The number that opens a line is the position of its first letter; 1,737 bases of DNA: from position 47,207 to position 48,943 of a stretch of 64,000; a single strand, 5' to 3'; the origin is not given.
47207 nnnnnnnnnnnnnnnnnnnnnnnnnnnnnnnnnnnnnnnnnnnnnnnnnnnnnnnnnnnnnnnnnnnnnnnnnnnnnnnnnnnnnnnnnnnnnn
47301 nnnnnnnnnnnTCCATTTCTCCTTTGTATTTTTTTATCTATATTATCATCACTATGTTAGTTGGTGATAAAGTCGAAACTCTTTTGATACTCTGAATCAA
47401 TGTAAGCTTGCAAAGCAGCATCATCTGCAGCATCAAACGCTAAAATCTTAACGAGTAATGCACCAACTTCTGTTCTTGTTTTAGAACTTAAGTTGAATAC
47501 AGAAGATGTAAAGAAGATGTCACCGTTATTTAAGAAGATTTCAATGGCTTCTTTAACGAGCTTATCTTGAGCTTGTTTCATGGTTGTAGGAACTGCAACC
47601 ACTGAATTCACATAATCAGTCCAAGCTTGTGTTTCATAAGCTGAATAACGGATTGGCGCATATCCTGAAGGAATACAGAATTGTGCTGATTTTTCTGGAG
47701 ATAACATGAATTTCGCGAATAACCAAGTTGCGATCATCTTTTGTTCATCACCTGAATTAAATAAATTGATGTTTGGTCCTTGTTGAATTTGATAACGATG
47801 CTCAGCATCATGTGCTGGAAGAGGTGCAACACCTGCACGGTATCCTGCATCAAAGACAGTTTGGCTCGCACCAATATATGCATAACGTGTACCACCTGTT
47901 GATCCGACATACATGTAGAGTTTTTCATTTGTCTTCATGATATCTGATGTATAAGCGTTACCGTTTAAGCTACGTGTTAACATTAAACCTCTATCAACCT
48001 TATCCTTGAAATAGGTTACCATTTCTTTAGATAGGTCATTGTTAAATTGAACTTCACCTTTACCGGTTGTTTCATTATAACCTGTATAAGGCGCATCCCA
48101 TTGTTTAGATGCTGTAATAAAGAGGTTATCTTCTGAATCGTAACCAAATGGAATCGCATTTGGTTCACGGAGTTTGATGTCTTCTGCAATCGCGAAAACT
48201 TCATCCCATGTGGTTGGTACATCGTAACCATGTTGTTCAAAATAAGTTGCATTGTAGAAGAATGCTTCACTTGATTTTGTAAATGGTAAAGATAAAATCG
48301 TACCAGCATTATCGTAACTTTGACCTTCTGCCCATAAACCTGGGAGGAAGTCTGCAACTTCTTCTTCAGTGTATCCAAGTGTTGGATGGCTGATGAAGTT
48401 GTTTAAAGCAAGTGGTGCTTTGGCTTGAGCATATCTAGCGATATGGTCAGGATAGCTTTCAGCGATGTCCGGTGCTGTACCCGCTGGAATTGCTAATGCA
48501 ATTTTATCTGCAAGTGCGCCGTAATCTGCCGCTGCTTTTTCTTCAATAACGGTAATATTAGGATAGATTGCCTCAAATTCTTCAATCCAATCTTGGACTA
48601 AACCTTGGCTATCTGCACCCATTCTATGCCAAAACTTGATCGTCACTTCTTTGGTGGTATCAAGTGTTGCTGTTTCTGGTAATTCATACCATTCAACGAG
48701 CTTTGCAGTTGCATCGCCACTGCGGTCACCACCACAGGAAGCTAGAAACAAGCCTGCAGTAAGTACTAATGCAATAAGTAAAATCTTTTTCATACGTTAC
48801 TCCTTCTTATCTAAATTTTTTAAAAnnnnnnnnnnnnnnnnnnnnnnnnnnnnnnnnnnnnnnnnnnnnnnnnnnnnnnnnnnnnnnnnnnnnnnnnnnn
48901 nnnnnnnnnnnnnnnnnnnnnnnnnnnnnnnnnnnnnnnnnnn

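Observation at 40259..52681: Complete surface-to-cytoplasm nucleic-acid foraging locus: capture scaffold, nuclease, ABC importer, oligonucleases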

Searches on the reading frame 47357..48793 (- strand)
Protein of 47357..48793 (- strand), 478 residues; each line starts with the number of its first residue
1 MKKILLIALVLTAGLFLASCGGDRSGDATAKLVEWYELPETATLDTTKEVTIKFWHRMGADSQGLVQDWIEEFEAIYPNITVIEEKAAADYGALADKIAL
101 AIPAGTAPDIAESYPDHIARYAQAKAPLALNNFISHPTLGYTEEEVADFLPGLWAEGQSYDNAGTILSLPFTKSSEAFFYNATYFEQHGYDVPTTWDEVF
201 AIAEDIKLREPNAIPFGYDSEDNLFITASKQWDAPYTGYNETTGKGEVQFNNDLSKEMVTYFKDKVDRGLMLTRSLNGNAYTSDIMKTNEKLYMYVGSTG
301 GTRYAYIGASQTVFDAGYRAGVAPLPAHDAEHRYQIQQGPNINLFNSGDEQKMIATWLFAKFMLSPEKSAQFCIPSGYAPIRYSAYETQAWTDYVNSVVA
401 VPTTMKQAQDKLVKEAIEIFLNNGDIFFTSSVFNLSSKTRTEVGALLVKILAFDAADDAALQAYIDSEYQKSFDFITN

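Call 4: search_protein_families(library=pfam, proteins=[window:47357-48793:-], max_evalue=0.01)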
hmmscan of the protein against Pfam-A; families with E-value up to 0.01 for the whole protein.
window:47357-48793:- (478 aa): 1 family
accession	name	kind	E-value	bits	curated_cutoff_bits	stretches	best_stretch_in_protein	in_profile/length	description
PF13416.11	SBP_bac_8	-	5.6e-37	128.5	27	1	69-395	2-275/279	Bacterial extracellular solute-binding protein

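Call 5: search_protein_families(library=ncbifam, proteins=[window:47357-48793:-], max_evalue=0.01)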
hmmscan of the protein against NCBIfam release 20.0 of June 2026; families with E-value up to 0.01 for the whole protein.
window:47357-48793:- (478 aa): 3 families
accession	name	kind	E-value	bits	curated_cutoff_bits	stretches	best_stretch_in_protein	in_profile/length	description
TIGR03850.1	bind_CPR_0540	equivalog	5.9e-16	58.1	299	1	2-208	1-193/437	carbohydrate ABC transporter substrate-binding protein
NF008211.0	PRK10974.1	equivalog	2.1e-12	46.4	411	1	47-411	24-381/439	sn-glycerol-3-phosphate ABC transporter substrate-binding protein UgpB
TIGR03851.1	chitin_NgcE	equivalog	2.3e-09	36.7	399.65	1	95-222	81-207/450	N-acetylglucosamine/diacetylchitobiose ABC transporter substrate-binding protein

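Call 10: find_encoding_contigs(protein=window:47357-48793:-, flank=10000, max_places=6)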
Protein window:47357-48793:- (478 aa): 24 contigs read that carry it; 3 places shown.
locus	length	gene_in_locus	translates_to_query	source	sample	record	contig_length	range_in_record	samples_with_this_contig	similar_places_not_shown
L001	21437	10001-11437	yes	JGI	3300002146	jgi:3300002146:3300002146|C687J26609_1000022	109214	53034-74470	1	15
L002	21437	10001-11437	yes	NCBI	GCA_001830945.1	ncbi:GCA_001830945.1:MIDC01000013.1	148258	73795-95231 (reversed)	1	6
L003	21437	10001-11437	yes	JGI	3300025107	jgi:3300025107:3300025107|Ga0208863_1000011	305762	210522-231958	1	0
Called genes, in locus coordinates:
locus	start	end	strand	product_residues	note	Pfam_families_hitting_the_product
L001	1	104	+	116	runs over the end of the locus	PF00825:Ribonuclease_P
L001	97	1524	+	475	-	PF02096:60KD_IMP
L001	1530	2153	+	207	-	PF14804:Jag_N (weak), PF13083:KH_KhpA-B (weak), PF01424:R3H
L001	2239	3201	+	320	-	-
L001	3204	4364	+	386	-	PF02646:RmuC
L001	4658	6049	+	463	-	PF01336:tRNA_anti-codon, PF00152:tRNA-synt_2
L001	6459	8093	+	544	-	PF00005:ABC_tran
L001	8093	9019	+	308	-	PF00528:BPD_transp_1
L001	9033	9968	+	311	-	PF00528:BPD_transp_1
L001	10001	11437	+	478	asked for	PF13416:SBP_bac_8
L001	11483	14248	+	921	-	PF20578:aBig_2, PF00932:LTD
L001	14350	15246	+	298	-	-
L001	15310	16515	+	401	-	PF00932:LTD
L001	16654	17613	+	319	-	PF01368:DHH, PF02272:DHHA1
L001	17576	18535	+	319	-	PF01368:DHH, PF02272:DHHA1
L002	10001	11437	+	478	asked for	PF13416:SBP_bac_8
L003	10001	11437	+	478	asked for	PF13416:SBP_bac_8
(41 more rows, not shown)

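Call 11: find_homologous_proteins(query=window:47357-48793:-, max_evalue=0.00001)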
Query window:47357-48793:- (478 aa): 205 proteins with E <= 0.00001 among 8000 candidates; the best 120 are listed.
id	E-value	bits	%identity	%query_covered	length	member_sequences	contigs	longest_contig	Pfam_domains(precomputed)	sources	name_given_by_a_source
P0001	0.0e+0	1037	95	100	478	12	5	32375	PF13416.12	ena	-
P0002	4.3e-286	967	88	100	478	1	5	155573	PF13416.12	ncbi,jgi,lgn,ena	jgi:multiple sugar transport system substrate-binding protein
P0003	1.3e-284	962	88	100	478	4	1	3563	PF13416.12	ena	-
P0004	9.9e-283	956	87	100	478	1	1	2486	PF13416.12,PF01547.31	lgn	-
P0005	3.8e-271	918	84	100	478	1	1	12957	PF13416.12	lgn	-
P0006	1.6e-269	912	82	100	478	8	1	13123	PF13416.12,PF01547.31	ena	-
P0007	2.3e-268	909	83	100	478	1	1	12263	PF13416.12,PF01547.31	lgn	-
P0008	2.7e-262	889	80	100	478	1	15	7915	PF13416.12,PF01547.31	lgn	-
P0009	1.3e-258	876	80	97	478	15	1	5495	PF13416.12,PF01547.31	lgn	-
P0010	1.8e-257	873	79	100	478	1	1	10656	PF13416.12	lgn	-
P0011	3.0e-257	872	79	98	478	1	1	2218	PF13416.12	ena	-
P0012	3.5e-246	835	77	100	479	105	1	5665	PF13416.12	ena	-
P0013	2.6e-242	823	75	100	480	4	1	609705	PF13416.12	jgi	-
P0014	4.9e-241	819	76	100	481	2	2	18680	PF13416.12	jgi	jgi:multiple sugar transport system substrate-binding protein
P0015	1.1e-240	817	75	100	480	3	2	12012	PF13416.12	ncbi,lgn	-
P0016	4.6e-239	812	74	100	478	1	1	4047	PF13416.12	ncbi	-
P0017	1.5e-236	804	75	100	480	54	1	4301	PF13416.12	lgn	-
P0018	2.5e-236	803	75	98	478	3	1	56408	PF13416.12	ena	-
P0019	3.0e-236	803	74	100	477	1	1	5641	PF13416.12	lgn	-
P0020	9.2e-236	801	74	100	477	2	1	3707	PF13416.12,PF01547.31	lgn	-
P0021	2.3e-235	800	74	100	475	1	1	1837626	PF13416.12,PF01547.31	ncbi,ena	-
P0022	2.5e-235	800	73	100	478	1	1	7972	PF13416.12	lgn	-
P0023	4.6e-235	799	72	100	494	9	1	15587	PF13416.12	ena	-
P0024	5.6e-234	795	75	100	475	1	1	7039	PF13416.12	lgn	-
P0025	8.3e-234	795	74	100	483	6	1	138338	PF13416.12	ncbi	ncbi:MAG: extracellular solute-binding protein [Acholeplasmataceae bacterium]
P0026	1.5e-233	794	74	96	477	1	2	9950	PF13416.12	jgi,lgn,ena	-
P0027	3.9e-232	789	74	100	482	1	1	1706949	PF13416.12,PF01547.31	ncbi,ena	-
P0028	1.0e-231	788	73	100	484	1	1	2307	PF13416.12,PF01547.31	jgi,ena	-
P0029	5.2e-230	782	70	99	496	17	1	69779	PF13416.12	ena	-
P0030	2.2e-229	780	71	100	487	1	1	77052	PF13416.12,PF01547.31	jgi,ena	jgi:multiple sugar transport system substrate-binding protein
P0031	3.9e-229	779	73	100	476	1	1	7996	PF13416.12,PF01547.31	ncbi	-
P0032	4.1e-229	779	72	100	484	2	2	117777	PF13416.12,PF01547.31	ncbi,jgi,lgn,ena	-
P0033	5.3e-229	779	71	100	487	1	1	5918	PF13416.12,PF01547.31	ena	-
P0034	9.8e-229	778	69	100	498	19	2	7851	PF13416.12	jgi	jgi:multiple sugar transport system substrate-binding protein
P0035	1.0e-228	778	71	100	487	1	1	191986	PF13416.12,PF01547.31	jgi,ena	jgi:multiple sugar transport system substrate-binding protein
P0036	1.5e-228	777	72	100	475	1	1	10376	PF13416.12,PF01547.31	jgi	jgi:multiple sugar transport system substrate-binding protein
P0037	7.4e-228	775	70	100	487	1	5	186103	PF13416.12,PF01547.31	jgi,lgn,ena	jgi:multiple sugar transport system substrate-binding protein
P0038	1.3e-227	774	71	100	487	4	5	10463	PF13416.12,PF01547.31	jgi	jgi:multiple sugar transport system substrate-binding protein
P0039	2.2e-227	774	71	100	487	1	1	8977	PF13416.12,PF01547.31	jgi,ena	-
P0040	7.8e-227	772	72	100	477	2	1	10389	PF13416.12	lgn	-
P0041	9.7e-227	771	72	100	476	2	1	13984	PF13416.12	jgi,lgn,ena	-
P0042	1.2e-226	771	71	100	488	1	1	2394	PF13416.12,PF01547.31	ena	-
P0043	1.5e-226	771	70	100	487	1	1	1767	PF13416.12,PF01547.31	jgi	jgi:multiple sugar transport system substrate-binding protein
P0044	1.5e-226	771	70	100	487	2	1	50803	PF13416.12,PF01547.31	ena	-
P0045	3.6e-226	770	71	100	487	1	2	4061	PF13416.12,PF01547.31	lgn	-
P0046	5.2e-226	769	70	100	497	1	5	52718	PF13416.12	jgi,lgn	-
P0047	7.2e-226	769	71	100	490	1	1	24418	PF13416.12,PF01547.31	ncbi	-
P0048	1.4e-225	768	72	100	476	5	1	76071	PF13416.12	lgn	-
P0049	2.0e-225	767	70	100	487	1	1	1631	PF13416.12,PF01547.31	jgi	jgi:multiple sugar transport system substrate-binding protein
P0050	6.2e-225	765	71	100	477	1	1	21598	PF13416.12,PF01547.31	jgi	jgi:multiple sugar transport system substrate-binding protein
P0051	1.3e-224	764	71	100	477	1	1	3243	PF13416.12,PF01547.31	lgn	-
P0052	7.4e-224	762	72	100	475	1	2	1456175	PF13416.12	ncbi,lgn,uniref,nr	ncbi:extracellular solute-binding protein [Acholeplasma hippikon]|uniref:Glycerol-3-phosphate transp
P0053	2.6e-223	760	70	100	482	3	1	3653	PF13416.12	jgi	jgi:multiple sugar transport system substrate-binding protein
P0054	2.7e-223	760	69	100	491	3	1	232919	PF13416.12,PF01547.31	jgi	jgi:multiple sugar transport system substrate-binding protein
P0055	3.4e-221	753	70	100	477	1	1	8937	PF13416.12,PF01547.31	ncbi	-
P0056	5.2e-221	752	70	100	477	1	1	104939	PF13416.12,PF01547.31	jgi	-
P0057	8.9e-221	752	71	100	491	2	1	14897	PF13416.12,PF01547.31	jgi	-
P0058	1.3e-219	748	69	99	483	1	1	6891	PF13416.12,PF01547.31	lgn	-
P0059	7.2e-219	745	68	100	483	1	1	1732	PF13416.12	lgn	-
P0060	2.9e-217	740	69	100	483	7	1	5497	PF13416.12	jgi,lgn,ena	jgi:multiple sugar transport system substrate-binding protein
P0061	4.7e-217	739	69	100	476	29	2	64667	PF13416.12,PF01547.31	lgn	-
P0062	6.1e-217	739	68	100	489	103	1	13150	PF13416.12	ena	-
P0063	6.4e-217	739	68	100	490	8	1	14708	PF13416.12,PF01547.31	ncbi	ncbi:MAG: extracellular solute-binding protein [Bacilli bacterium]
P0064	1.9e-216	737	70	100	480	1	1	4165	PF13416.12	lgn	-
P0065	2.2e-216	737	68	100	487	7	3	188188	PF13416.12,PF01547.31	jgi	jgi:multiple sugar transport system substrate-binding protein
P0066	7.9e-216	735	67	100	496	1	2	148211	PF13416.12,PF01547.31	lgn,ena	-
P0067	1.0e-215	735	70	100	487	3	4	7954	PF13416.12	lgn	-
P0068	1.0e-215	735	68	100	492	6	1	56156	PF13416.12,PF01547.31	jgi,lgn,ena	jgi:multiple sugar transport system substrate-binding protein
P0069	1.1e-215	735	71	95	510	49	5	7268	PF13416.12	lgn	-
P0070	3.3e-212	723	68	100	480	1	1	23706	PF13416.12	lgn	-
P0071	3.3e-212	723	71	94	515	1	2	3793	PF13416.12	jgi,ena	jgi:multiple sugar transport system substrate-binding protein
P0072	6.0e-212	723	66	100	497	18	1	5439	PF13416.12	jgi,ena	-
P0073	4.1e-211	720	68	100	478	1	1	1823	PF13416.12,PF01547.31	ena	-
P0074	9.7e-210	715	67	100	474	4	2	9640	PF13416.12,PF01547.31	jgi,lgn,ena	jgi:multiple sugar transport system substrate-binding protein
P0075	6.9e-208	709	66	100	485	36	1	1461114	PF13416.12,PF01547.31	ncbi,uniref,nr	ncbi:extracellular solute-binding protein [Acholeplasma laidlawii]|uniref:extracellular solute-bindi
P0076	1.2e-207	708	65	100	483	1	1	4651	PF13416.12,PF01547.31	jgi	-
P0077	7.0e-207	706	69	95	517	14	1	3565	PF13416.12,PF01547.31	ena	-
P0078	1.5e-205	702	80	79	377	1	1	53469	PF13416.12,PF01547.31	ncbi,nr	ncbi:MAG: extracellular solute-binding protein, partial [Acholeplasmataceae bacterium]|nr:extracellu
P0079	4.0e-205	700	68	94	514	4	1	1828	PF13416.12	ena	-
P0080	7.4e-204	696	65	100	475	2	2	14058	PF13416.12,PF01547.31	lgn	-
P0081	1.4e-203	695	65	100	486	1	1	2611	PF13416.12,PF01547.31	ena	-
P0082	1.5e-203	695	66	100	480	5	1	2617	PF13416.12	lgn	-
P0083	3.1e-199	681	64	100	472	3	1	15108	PF13416.12,PF01547.31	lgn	-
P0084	6.5e-198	676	63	100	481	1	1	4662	PF13416.12,PF01547.31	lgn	-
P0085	7.8e-198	676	63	100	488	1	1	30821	PF13416.12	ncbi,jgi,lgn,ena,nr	ncbi:MAG: extracellular solute-binding protein [Acholeplasma sp.]|nr:extracellular solute-binding pr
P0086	1.4e-197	675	63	100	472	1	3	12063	PF13416.12,PF01547.31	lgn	-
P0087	5.8e-197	673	63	100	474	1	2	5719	PF13416.12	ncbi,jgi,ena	ncbi:MAG: extracellular solute-binding protein [Acholeplasmataceae bacterium]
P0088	1.4e-195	669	65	100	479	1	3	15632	PF13416.12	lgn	-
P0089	4.7e-195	667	64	100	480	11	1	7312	PF13416.12,PF01547.31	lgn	-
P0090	2.0e-194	665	63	100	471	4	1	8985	PF13416.12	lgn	-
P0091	7.7e-194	663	66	92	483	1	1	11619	PF13416.12,PF01547.31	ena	-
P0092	1.6e-192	659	62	100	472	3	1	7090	PF13416.12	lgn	-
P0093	3.5e-189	648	61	100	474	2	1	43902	PF13416.12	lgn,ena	-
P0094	1.1e-184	633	64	94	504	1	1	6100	PF13416.12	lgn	-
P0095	3.7e-183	628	61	100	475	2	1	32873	PF13416.12,PF01547.31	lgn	-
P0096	4.1e-183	628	62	95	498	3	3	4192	PF13416.12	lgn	-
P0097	4.9e-183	627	60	100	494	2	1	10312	PF13416.12,PF01547.31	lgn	-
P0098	2.2e-181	622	59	100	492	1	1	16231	PF13416.12,PF01547.31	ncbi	-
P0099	4.6e-175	601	58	97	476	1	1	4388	PF13416.12,PF01547.31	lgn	-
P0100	9.4e-174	597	62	94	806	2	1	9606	PF09479.17,PF13416.12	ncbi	-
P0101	5.2e-173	594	61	91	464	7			PF13416.12,PF01547.31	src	-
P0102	1.2e-170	586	59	95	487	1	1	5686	PF13416.12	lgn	-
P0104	2.1e-157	543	53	100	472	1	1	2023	PF13416.12,PF01547.31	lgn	-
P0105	6.1e-156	538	55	100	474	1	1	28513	PF13416.12,PF01547.31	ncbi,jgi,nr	ncbi:MAG: extracellular solute-binding protein [Acholeplasmatales bacterium]|jgi:multiple sugar tran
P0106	2.8e-150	519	55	100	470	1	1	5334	PF13416.12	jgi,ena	-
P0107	1.6e-148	513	52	100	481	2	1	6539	PF13416.12,PF01547.31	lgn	-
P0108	3.9e-141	489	67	64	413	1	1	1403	PF13416.12,PF12810.14,PF01547.31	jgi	jgi:multiple sugar transport system substrate-binding protein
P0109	2.1e-135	470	60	80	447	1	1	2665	PF13416.12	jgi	-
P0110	1.0e-130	455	46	96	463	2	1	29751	PF13416.12,PF01547.31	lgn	-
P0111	1.0e-127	445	73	57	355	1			PF13416.12,PF01547.31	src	-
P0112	2.4e-111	391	67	52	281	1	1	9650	PF13416.12,PF01547.31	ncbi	-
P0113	9.6e-109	382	43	98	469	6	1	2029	PF13416.12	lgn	-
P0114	1.7e-107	378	43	93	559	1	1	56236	PF09479.17,PF13416.12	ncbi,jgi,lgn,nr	ncbi:MAG: extracellular solute-binding protein [Acholeplasmatales bacterium]|jgi:multiple sugar tran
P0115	1.4e-101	359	42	95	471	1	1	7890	PF13416.12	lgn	-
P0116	1.6e-99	352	39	97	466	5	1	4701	PF13416.12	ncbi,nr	ncbi:MAG: extracellular solute-binding protein [Candidatus Phytoplasma sp.]|nr:extracellular solute-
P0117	2.1e-94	335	41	87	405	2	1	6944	PF13416.12,PF01547.31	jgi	jgi:multiple sugar transport system substrate-binding protein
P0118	2.1e-94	335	40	97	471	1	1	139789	PF13416.12,PF01547.31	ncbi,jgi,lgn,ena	-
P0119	3.5e-93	331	40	95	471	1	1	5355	PF13416.12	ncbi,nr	ncbi:MAG: extracellular solute-binding protein [Acholeplasmataceae bacterium]|nr:extracellular solut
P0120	1.6e-91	326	38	97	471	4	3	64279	PF13416.12,PF01547.31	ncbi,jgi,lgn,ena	-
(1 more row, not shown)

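Call 12: find_encoding_contigs(protein=P0075, flank=10000, max_places=2)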
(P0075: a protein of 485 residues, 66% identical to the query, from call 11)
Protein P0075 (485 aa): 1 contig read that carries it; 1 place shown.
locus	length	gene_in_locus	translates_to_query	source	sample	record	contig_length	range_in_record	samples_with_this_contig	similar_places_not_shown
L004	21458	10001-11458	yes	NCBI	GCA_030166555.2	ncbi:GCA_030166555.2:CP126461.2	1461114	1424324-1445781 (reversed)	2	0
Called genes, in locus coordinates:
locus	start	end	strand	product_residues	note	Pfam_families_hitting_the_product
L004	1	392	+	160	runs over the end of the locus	PF00255:GSHPx, PF00578:AhpC-TSA (faint)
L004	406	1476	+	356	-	PF02687:FtsX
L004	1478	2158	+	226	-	PF02463:SMC_N (weak), PF00005:ABC_tran, PF13304:AAA_21 (faint)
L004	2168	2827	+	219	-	-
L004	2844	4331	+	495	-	PF00070:Pyr_redox (faint), PF00890:FAD_binding_2 (faint), PF01266:DAO (weak), PF01593:Amino_oxidase, PF03486:HI0933_like (faint), PF07992:Pyr_redox_2 (weak), PF13450:NAD_binding_8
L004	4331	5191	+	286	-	PF00494:SQS_PSY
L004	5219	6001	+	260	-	PF01940:DUF92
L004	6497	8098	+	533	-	PF00005:ABC_tran, PF13304:AAA_21 (faint)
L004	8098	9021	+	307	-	PF00528:BPD_transp_1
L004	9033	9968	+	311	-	PF00528:BPD_transp_1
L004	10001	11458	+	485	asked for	PF01547:SBP_bac_1, PF13416:SBP_bac_8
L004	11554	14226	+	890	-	PF20578:aBig_2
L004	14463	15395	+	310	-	-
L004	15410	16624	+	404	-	PF00932:LTD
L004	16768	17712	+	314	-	PF01368:DHH, PF02272:DHHA1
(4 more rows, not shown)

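Call 13: find_encoding_contigs(protein=P0116, flank=10000, max_places=2)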
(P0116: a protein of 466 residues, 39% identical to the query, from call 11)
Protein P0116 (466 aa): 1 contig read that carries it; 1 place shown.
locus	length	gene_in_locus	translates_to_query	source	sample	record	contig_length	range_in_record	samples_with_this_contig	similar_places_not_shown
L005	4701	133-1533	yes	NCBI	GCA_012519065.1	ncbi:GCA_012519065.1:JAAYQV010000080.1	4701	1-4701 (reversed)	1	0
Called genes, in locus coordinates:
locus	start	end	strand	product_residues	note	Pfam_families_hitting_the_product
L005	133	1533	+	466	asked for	PF13416:SBP_bac_8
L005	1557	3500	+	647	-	PF20578:aBig_2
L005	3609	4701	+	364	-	PF00932:LTD, PF00565:SNase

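Call 15: search_solved_structures(query=window:47357-48793:-, max_evalue=0.001, show_alignments=0)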
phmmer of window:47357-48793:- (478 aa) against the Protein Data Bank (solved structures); distinct sequences matched with E-value up to 0.001: 37.
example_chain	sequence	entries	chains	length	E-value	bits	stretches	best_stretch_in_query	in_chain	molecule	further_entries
7c16_A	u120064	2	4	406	1.9e-16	63.2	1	49-405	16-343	Sugar ABC transporter, periplasmic sugar-binding protein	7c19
7c0y_A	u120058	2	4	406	2.1e-16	63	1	49-405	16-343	Sugar ABC transporter, periplasmic sugar-binding protein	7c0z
7c0x_A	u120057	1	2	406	2.6e-16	62.7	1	49-404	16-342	Sugar ABC transporter, periplasmic sugar-binding protein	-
7c0v_A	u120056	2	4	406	2.8e-16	62.6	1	49-405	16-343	Sugar ABC transporter, periplasmic sugar-binding protein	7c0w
7c0f_A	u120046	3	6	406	2.9e-16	62.6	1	49-400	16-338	Sugar ABC transporter, periplasmic sugar-binding protein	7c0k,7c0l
7c0u_A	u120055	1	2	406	7.7e-16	61.2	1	49-400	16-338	Sugar ABC transporter, periplasmic sugar-binding protein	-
7c0o_A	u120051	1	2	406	8.5e-16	61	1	49-405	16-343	Sugar ABC transporter, periplasmic sugar-binding protein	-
7c0t_A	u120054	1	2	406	8.5e-16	61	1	49-400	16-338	Sugar ABC transporter, periplasmic sugar-binding protein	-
7c0r_A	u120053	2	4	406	1.6e-15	60.2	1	49-400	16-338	Sugar ABC transporter, periplasmic sugar-binding protein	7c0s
7c14_A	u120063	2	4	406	2e-15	59.8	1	49-400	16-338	Sugar ABC transporter, periplasmic sugar-binding protein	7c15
9lff_A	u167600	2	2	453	3.3e-12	49.2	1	48-406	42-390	SN-glycerol-3-phophate ABC transporter, periplasmic SN-glycerol-3-phosphate-binding protei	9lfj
7c1b_A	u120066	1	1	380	3e-11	46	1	163-405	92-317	Sugar ABC transporter, periplasmic sugar-binding protein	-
6x84_A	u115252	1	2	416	7.3e-10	41.5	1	50-391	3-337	sn-glycerol-3-phosphate-binding periplasmic protein UgpB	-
4g68_B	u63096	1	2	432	8.6e-10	41.2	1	42-221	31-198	ABC transporter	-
4g68_A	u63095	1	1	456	9.2e-10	41.1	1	42-221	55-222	ABC transporter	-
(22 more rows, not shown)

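Call 33: find_encoding_contigs(protein=P0118, flank=10000, max_places=1)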
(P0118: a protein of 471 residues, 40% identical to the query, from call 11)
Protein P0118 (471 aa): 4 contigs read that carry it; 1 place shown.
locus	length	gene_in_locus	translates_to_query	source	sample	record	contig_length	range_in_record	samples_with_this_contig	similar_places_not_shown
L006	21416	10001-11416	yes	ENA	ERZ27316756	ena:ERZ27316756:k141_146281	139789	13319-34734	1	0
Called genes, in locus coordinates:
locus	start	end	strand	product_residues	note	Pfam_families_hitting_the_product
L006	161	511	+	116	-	PF00825:Ribonuclease_P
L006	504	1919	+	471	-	PF02096:60KD_IMP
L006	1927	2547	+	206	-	PF14804:Jag_N (faint), PF13083:KH_KhpA-B (weak), PF01424:R3H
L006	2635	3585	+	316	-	PF05708:Peptidase_C92 (weak)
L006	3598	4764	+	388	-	PF02646:RmuC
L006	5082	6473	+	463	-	PF01336:tRNA_anti-codon, PF00152:tRNA-synt_2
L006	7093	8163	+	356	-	PF00005:ABC_tran, PF13304:AAA_21 (faint)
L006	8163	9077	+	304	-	PF00528:BPD_transp_1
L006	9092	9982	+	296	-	PF00528:BPD_transp_1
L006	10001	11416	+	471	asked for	PF01547:SBP_bac_1, PF13416:SBP_bac_8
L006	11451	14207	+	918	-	PF20578:aBig_2, PF00932:LTD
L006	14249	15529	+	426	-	PF00932:LTD, PF00565:SNase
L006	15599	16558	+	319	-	PF01368:DHH, PF02272:DHHA1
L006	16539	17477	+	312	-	PF01368:DHH, PF02272:DHHA1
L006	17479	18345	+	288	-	PF01171:ATP_bind_3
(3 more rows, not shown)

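Call 34: find_encoding_contigs(protein=P0120, flank=10000, max_places=1)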
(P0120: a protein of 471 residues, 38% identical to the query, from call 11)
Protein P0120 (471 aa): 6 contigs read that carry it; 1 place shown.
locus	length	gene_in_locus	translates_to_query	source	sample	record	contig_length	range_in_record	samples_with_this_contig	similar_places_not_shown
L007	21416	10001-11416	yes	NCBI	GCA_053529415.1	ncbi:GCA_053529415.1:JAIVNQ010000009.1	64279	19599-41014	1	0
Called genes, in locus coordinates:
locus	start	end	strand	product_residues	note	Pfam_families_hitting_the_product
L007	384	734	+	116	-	PF00825:Ribonuclease_P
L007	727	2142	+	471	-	PF02096:60KD_IMP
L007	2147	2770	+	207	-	PF14804:Jag_N (weak), PF13083:KH_KhpA-B, PF01424:R3H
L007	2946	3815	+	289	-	PF05708:Peptidase_C92 (faint)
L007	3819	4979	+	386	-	PF02646:RmuC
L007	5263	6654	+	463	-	PF01336:tRNA_anti-codon, PF00152:tRNA-synt_2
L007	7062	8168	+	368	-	PF00005:ABC_tran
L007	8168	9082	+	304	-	PF00528:BPD_transp_1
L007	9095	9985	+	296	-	PF00528:BPD_transp_1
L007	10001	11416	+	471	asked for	PF01547:SBP_bac_1, PF13416:SBP_bac_8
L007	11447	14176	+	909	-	PF20578:aBig_2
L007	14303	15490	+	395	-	PF00932:LTD, PF00565:SNase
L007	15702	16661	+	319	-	PF01368:DHH, PF02272:DHHA1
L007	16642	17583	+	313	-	PF01368:DHH, PF02272:DHHA1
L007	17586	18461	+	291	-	PF01171:ATP_bind_3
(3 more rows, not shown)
